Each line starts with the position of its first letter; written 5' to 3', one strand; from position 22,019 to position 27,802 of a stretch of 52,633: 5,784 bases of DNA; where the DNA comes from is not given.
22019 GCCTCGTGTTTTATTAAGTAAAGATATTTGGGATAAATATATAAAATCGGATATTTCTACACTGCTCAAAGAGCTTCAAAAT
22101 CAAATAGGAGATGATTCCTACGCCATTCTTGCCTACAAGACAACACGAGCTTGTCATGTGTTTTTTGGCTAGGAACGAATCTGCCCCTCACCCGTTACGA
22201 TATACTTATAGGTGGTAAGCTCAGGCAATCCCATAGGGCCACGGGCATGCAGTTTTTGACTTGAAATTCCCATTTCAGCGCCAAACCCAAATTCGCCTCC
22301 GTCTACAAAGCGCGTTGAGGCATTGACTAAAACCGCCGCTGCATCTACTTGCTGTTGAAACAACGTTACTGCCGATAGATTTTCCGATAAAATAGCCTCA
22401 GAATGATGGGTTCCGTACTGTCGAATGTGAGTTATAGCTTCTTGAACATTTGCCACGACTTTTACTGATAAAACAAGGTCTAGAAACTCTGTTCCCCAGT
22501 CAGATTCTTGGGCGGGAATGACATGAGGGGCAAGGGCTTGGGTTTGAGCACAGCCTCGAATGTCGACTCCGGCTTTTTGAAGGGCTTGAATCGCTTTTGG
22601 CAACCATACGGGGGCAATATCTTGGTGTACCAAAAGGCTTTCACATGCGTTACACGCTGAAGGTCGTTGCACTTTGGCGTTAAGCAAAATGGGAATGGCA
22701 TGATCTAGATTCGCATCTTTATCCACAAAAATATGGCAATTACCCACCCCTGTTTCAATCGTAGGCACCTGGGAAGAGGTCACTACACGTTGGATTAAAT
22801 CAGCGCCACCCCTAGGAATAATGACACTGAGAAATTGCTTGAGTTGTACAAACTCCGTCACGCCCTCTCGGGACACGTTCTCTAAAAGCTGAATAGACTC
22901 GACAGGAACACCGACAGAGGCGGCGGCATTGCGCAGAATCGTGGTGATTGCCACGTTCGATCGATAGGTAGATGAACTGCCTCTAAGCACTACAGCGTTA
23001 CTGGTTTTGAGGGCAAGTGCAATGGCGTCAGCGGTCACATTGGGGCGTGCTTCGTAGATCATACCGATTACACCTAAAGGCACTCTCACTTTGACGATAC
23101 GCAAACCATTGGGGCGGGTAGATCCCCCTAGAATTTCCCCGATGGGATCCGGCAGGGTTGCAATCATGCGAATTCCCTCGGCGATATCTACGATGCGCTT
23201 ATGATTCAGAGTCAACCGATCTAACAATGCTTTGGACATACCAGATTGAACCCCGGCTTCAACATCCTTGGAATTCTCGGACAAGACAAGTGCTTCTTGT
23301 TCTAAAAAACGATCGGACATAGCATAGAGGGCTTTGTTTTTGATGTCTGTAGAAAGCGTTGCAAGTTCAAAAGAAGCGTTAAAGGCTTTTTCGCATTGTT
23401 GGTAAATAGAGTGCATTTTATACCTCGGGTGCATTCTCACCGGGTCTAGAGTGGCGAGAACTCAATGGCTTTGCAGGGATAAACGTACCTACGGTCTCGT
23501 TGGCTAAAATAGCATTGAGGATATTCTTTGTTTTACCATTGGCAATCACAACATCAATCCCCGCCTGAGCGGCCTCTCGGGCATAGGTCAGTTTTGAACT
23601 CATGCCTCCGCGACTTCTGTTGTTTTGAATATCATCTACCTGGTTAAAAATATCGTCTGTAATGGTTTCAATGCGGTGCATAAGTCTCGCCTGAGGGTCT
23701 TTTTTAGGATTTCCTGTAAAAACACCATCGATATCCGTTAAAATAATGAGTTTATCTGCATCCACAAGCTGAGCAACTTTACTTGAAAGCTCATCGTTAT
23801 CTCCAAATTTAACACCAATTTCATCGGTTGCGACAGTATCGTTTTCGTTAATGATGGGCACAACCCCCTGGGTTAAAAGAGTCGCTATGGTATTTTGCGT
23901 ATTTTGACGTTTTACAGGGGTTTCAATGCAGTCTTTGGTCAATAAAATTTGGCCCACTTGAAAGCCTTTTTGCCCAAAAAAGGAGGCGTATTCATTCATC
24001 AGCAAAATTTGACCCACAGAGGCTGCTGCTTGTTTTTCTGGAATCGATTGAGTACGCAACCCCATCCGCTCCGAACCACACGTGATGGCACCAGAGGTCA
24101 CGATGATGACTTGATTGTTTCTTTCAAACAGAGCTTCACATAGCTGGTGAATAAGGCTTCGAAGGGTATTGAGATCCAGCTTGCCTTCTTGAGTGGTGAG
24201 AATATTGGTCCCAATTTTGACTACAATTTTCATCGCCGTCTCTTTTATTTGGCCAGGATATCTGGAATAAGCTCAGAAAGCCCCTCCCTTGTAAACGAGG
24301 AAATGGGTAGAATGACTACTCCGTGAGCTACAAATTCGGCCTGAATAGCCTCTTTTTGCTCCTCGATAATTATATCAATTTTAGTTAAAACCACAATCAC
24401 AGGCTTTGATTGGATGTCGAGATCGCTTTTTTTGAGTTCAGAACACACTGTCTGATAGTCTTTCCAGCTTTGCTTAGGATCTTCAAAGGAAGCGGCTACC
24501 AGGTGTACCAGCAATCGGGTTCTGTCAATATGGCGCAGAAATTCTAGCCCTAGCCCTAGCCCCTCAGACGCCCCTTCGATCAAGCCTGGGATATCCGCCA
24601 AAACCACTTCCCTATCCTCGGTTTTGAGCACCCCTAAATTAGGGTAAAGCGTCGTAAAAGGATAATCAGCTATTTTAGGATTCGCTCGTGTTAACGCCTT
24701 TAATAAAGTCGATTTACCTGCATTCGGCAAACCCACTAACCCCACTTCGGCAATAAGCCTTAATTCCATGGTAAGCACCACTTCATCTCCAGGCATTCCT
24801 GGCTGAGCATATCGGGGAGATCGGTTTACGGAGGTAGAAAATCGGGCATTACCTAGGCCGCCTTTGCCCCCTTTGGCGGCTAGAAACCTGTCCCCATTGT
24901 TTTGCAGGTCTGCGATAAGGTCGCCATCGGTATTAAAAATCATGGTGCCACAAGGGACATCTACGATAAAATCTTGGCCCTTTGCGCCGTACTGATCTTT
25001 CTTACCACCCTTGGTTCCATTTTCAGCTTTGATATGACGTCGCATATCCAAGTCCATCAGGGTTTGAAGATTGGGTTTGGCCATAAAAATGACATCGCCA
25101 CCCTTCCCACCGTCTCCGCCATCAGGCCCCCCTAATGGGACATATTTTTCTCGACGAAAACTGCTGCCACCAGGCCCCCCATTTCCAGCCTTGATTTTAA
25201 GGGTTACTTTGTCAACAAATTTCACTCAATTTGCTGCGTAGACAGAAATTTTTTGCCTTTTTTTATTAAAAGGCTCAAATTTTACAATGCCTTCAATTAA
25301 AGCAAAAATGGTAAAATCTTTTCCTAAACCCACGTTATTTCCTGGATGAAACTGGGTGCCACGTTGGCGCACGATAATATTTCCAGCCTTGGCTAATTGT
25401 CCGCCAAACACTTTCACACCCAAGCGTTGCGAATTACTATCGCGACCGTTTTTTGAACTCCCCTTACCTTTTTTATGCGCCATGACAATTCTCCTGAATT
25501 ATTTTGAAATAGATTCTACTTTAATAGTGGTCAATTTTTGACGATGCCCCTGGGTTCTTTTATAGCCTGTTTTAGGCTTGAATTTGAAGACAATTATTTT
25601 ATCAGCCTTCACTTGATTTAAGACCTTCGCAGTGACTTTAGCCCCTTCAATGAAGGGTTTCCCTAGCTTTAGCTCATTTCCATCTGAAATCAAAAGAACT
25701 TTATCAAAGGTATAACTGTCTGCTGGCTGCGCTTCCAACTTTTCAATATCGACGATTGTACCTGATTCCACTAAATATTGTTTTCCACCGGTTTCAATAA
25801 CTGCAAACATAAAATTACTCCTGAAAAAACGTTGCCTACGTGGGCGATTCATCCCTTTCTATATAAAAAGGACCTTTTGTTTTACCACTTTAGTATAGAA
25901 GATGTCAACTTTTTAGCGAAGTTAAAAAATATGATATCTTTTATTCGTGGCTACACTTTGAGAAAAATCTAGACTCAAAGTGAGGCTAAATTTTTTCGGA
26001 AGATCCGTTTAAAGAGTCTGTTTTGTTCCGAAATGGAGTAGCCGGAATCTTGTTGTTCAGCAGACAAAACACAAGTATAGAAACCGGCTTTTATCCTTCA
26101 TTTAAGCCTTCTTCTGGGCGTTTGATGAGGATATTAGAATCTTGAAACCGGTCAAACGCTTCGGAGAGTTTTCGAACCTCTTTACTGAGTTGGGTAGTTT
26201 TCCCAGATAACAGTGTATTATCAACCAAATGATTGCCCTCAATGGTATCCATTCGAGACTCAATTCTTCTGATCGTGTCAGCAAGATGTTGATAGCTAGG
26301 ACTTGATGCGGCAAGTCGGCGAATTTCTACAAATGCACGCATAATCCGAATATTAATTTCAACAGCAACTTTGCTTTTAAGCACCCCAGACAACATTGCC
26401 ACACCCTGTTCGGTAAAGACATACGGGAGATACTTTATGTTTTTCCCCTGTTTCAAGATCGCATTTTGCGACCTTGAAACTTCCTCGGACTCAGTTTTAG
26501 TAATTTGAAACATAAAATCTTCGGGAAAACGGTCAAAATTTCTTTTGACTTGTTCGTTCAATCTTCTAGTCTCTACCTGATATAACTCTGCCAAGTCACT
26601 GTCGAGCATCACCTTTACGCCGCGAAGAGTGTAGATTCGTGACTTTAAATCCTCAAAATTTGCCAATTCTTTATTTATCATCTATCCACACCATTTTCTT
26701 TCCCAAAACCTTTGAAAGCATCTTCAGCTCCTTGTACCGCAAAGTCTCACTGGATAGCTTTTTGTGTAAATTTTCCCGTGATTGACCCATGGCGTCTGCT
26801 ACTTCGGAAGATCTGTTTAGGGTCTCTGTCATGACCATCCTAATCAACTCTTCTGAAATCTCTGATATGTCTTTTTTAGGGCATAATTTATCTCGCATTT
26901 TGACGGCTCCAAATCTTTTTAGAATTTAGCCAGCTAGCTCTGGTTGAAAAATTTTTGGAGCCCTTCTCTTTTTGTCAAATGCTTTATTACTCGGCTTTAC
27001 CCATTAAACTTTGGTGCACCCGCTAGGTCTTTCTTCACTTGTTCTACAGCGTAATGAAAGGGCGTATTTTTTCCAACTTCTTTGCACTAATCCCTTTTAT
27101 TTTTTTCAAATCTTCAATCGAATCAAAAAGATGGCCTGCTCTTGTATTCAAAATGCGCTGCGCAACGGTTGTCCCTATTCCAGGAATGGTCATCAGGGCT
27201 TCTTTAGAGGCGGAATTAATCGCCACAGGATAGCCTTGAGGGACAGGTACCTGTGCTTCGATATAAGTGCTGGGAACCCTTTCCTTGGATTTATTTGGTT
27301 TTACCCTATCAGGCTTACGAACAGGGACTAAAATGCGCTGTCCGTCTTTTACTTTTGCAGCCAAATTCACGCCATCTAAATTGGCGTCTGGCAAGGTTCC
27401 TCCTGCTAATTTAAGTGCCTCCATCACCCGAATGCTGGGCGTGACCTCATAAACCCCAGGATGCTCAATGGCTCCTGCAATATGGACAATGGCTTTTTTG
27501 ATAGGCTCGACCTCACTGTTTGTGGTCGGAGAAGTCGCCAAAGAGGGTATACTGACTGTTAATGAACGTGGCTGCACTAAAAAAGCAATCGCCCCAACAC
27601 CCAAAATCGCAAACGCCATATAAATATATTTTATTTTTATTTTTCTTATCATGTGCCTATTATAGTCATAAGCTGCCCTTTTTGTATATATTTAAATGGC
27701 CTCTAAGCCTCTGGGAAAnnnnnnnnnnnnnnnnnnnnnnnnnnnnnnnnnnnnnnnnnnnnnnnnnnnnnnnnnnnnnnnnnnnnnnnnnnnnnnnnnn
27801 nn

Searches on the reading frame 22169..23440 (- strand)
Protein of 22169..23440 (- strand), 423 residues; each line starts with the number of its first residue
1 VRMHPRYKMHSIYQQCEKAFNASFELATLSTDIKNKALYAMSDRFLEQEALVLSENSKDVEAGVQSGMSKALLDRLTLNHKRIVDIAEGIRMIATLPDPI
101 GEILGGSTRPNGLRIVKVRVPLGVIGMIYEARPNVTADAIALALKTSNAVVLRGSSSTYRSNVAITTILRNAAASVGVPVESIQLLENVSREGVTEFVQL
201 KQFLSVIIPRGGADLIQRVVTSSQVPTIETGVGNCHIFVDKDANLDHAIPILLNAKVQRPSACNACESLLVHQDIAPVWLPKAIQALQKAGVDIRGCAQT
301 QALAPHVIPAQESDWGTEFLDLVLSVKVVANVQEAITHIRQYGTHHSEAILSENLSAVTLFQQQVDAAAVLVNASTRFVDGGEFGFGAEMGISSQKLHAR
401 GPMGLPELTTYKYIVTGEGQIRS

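Call 11: search_protein_families(library=pfam, proteins=[window:22169-23440:-], max_evalue=0.00001)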
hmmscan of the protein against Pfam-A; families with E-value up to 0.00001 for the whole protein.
window:22169-23440:- (423 aa): 1 family
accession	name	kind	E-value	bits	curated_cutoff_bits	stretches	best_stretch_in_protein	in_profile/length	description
PF00171.27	Aldedh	-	1.9e-16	60.1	23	1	85-293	89-299/461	Aldehyde dehydrogenase family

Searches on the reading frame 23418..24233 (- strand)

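Call 11: search_protein_families(library=pfam, proteins=[window:23418-24233:-], max_evalue=0.00001)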
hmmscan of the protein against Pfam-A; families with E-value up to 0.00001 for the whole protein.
window:23418-24233:- (271 aa): 1 family
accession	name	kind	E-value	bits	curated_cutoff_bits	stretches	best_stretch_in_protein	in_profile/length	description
PF00696.33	AA_kinase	-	6.5e-47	160.7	24.9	1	1-232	1-234/234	Amino acid kinase family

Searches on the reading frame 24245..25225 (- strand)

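Call 11: search_protein_families(library=pfam, proteins=[window:24245-25225:-], max_evalue=0.00001)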
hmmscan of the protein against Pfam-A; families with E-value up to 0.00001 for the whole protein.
window:24245-25225:- (326 aa): 3 families
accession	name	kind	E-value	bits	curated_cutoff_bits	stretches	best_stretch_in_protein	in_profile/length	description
PF01018.28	GTP1_OBG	-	1.7e-57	193.8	27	1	4-157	1-155/155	GTP1/OBG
PF01926.29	MMR_HSR1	-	3.6e-26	91.9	21.9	1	160-282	1-113/113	50S ribosome-binding GTPase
PF02421.24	FeoB_N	-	3.5e-12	46.5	27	1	160-215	2-57/156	Ferrous iron transport protein B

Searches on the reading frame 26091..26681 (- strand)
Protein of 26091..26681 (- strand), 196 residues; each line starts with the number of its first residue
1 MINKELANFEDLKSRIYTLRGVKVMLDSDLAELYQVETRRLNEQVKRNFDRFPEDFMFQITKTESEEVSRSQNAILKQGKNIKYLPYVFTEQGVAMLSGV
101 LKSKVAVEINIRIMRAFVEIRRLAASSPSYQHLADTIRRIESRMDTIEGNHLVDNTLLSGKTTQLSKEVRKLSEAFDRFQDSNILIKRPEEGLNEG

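Call 11: search_protein_families(library=pfam, proteins=[window:26091-26681:-], max_evalue=0.00001)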
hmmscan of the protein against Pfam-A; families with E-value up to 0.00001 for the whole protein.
window:26091-26681:- (196 aa): 1 family
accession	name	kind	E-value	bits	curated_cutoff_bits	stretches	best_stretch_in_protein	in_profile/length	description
PF10543.14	ORF6N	-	5e-35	120.1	27.8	1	15-100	2-86/86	ORF6N domain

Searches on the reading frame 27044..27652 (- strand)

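Call 11: search_protein_families(library=pfam, proteins=[window:27044-27652:-], max_evalue=0.00001)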
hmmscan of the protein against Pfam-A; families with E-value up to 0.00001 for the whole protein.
window:27044-27652:- (202 aa): 4 families
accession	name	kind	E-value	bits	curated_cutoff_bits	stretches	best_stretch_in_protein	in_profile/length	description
PF12836.13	HHH_3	-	1.8e-17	63.7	27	1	142-201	5-65/65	Helix-hairpin-helix motif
PF10531.15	SLBB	-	3.1e-12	46.6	27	1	55-109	1-54/55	SLBB domain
PF00633.29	HHH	-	1.2e-10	41.1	24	0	145-169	5-29/30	Helix-hairpin-helix motif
PF14520.12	HHH_5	-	1.3e-06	29.2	27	0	145-168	29-52/57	Helix-hairpin-helix domain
